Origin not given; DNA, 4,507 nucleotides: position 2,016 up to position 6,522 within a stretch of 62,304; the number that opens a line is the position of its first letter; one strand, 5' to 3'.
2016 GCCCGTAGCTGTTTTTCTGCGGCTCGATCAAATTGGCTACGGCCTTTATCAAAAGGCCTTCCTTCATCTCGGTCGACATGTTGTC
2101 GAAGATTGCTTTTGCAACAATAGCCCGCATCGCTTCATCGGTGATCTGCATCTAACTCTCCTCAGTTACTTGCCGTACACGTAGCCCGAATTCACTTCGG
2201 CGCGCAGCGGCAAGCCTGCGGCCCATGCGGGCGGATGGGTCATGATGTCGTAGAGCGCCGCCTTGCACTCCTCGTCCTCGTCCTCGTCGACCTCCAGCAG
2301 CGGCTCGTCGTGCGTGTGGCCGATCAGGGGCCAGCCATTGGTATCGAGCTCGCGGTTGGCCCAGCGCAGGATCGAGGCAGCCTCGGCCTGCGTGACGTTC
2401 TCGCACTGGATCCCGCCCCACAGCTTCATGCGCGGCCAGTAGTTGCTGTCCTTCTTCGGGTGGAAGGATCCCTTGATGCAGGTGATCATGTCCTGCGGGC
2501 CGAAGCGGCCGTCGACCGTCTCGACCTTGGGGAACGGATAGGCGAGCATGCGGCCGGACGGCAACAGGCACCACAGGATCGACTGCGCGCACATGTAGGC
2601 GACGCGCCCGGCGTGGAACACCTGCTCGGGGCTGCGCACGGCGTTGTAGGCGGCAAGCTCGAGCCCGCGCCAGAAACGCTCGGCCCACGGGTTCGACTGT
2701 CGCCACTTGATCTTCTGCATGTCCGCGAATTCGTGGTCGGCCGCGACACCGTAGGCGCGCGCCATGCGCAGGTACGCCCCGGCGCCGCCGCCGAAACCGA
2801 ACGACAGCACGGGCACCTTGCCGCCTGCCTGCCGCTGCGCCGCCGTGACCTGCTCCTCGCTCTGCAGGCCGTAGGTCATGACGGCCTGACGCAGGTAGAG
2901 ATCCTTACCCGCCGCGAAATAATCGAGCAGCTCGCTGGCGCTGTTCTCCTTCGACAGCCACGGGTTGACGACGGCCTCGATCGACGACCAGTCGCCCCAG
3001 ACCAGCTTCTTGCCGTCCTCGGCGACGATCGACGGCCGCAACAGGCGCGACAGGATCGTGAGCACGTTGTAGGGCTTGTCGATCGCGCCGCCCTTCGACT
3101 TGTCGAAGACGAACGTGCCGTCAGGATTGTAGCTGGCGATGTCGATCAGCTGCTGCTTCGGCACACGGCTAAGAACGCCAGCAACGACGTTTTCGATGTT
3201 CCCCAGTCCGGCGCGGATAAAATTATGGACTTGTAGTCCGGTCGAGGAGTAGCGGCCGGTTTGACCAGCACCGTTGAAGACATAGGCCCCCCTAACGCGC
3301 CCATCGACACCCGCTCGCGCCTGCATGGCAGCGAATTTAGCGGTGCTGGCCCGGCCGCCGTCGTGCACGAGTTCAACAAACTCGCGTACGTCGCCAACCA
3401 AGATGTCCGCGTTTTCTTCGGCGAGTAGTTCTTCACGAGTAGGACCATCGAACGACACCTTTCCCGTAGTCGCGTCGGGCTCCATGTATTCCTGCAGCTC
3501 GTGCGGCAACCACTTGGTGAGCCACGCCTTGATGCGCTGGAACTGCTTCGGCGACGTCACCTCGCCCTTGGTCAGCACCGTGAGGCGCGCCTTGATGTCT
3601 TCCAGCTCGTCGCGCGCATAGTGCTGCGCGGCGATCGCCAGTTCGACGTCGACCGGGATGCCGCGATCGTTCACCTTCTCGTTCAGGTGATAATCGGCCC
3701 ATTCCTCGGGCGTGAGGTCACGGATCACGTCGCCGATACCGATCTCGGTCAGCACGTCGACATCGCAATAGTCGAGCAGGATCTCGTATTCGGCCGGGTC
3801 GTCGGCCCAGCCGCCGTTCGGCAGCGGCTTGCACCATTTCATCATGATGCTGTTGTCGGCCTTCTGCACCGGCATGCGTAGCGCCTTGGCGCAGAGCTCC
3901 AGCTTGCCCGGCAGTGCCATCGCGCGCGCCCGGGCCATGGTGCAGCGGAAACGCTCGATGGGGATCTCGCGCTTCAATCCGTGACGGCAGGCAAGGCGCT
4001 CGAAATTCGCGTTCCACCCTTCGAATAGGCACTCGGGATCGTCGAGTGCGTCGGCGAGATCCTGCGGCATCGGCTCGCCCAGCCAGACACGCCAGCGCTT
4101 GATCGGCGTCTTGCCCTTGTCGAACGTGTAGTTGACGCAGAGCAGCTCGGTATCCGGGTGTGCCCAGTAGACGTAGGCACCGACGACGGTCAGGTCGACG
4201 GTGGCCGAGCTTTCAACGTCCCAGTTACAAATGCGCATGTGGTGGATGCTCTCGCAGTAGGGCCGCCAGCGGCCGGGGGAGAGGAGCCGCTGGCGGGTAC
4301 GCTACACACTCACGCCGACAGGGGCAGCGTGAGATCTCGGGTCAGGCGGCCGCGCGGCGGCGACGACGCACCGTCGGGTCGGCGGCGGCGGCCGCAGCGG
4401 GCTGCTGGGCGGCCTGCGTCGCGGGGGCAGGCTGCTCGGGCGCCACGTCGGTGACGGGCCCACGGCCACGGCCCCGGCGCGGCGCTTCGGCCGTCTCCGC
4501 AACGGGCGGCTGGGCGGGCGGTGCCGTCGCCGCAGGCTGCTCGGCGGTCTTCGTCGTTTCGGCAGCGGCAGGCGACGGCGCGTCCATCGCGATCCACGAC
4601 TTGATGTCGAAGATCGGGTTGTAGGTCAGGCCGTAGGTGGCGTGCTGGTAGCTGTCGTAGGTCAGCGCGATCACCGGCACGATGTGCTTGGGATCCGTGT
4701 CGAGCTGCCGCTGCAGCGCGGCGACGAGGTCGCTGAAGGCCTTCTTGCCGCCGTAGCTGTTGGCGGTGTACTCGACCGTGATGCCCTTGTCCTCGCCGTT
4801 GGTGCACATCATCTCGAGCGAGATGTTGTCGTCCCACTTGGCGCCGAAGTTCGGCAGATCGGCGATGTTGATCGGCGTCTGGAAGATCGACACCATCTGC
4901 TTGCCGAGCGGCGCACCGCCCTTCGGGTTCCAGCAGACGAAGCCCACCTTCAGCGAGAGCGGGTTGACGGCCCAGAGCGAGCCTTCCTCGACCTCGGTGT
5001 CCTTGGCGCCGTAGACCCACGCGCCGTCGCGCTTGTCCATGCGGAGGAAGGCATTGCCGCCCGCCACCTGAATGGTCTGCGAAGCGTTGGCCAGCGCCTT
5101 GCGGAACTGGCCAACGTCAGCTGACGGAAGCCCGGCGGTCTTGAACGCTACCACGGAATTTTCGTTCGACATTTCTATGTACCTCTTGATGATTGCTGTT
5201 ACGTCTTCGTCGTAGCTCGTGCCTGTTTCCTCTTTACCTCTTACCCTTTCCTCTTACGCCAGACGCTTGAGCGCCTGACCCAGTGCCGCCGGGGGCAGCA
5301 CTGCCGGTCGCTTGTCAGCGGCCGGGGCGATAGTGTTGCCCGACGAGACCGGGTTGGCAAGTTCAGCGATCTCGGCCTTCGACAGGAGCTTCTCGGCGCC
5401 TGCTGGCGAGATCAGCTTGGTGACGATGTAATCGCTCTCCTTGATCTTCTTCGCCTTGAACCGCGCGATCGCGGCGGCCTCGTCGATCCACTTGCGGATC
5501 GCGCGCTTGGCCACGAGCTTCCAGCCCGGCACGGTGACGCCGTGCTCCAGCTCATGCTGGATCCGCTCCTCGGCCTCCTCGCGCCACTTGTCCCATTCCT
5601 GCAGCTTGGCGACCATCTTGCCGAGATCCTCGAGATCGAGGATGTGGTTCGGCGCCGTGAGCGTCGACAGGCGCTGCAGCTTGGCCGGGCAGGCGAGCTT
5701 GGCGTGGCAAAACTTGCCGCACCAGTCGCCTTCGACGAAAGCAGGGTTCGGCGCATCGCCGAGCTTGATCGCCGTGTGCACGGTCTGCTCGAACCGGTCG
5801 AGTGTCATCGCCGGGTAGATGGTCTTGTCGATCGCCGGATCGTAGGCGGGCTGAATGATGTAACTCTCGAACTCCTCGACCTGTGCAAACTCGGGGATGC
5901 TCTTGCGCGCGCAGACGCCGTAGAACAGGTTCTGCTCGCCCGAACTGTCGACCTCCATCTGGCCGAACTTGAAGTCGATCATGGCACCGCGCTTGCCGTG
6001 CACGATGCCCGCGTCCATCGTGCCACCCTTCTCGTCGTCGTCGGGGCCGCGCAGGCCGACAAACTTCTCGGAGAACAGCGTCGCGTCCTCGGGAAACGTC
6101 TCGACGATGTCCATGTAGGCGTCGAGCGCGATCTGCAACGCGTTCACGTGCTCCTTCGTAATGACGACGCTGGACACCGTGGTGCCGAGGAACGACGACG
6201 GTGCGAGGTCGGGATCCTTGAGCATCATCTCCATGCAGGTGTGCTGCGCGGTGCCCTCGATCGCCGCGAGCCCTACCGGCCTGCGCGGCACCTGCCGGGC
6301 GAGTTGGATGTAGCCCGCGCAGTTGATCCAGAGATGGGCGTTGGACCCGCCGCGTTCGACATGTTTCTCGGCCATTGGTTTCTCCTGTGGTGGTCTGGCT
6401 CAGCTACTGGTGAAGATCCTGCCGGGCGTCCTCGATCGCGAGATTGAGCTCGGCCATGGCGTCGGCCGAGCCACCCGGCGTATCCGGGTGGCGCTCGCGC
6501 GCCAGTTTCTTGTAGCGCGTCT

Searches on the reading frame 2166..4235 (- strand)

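Call 45: search_protein_families(library=phrogs, proteins=[window:2166-4235:-], max_evalue=0.00001)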
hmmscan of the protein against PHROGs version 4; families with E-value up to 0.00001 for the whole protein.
window:2166-4235:- (689 aa): 3 families
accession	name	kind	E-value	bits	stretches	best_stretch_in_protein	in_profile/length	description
phrog_17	-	DNA, RNA and nucleotide metabolism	2.2e-72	245.6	1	2-688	672-1231/1445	DNA polymerase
phrog_10285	-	DNA, RNA and nucleotide metabolism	3e-47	162.3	1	394-688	40-319/321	DNA polymerase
phrog_7766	-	DNA, RNA and nucleotide metabolism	7.2e-32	111.3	1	508-689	12-185/186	DNA polymerase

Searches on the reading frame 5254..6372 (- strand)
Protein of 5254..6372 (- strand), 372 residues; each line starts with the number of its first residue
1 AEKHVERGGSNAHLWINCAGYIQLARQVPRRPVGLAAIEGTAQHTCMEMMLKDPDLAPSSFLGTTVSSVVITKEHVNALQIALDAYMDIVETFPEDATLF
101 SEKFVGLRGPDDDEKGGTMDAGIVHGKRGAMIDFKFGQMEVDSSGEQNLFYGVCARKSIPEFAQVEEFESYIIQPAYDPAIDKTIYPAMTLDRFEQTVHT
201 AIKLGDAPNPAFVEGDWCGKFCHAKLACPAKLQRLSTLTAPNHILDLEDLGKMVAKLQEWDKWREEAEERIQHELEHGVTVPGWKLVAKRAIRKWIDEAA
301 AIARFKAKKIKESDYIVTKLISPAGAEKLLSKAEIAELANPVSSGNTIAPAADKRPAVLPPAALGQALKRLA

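Call 45: search_protein_families(library=phrogs, proteins=[window:5254-6372:-], max_evalue=0.00001)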
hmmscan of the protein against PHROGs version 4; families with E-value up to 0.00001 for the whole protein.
window:5254-6372:- (372 aa): 1 family
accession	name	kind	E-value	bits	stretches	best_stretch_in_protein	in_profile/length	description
phrog_69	-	DNA, RNA and nucleotide metabolism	1.4e-58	200.2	1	4-358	87-465/501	exonuclease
